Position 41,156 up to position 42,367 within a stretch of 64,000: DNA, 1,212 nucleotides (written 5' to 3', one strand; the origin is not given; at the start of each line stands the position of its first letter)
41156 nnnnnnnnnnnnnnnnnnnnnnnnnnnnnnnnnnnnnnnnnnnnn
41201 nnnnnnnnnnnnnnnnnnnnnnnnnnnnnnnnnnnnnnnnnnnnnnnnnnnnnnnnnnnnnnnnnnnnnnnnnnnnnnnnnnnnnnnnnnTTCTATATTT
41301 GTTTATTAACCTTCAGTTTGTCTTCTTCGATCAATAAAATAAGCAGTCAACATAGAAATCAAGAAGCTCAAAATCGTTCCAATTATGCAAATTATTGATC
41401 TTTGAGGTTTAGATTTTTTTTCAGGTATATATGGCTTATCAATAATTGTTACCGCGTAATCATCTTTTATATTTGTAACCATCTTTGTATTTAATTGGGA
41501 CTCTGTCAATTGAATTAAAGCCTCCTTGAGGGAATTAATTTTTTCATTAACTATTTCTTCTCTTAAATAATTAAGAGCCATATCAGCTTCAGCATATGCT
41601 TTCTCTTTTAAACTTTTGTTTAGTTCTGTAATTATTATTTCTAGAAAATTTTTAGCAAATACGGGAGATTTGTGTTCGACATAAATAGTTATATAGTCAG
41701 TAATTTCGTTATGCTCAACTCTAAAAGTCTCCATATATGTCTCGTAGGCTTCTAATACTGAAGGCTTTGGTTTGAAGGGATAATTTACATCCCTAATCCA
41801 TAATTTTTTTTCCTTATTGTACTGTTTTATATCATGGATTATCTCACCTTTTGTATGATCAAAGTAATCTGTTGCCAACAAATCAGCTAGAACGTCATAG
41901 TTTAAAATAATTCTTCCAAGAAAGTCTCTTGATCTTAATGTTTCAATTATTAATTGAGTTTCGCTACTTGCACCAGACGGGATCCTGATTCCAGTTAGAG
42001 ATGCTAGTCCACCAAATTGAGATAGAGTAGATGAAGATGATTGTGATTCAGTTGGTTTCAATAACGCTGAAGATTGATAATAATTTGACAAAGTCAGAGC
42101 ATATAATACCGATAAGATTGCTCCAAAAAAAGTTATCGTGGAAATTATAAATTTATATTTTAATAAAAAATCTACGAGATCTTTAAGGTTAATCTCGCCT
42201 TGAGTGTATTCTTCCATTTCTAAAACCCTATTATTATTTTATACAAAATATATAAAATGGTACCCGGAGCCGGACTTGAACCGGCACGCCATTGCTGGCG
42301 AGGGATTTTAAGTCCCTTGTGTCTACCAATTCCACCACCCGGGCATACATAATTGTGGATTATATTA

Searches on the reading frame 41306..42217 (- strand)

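Call 23: search_protein_families(library=pfam, proteins=[window:41306-42217:-], max_evalue=0.0001)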
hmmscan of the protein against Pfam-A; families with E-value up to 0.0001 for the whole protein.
window:41306-42217:- (303 aa): 2 families
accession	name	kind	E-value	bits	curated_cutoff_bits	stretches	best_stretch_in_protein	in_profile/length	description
PF02706.20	Wzz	-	1.4e-11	45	25.5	1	8-104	2-88/91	Chain length determinant protein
PF13807.11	GNVR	-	5.8e-07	29.8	27.7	1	236-293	22-78/82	G-rich domain on putative tyrosine kinase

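Call 81: search_protein_families(library=ncbifam, proteins=[window:41306-42217:-], max_evalue=0.001)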
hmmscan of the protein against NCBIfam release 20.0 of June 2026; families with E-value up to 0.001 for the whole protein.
window:41306-42217:- (303 aa): 4 families
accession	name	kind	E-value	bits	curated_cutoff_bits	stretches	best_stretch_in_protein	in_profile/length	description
NF007699.1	PRK10381.1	equivalog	3e-07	29.7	300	1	5-203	23-215/368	LPS O-antigen length regulator Wzz(fepE)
NF008568.0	PRK11519.1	equivalog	3.7e-06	25.4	1068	1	7-108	16-108/720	tyrosine-protein kinase Wzc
NF007350.0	PRK09841.1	equivalog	6.4e-06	24.6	1248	1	6-117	15-116/726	tyrosine-protein kinase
NF047596.1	LIMLP_15305_fam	equivalog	0.00015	21.7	210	1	172-261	4-87/175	LIMLP_15305 family protein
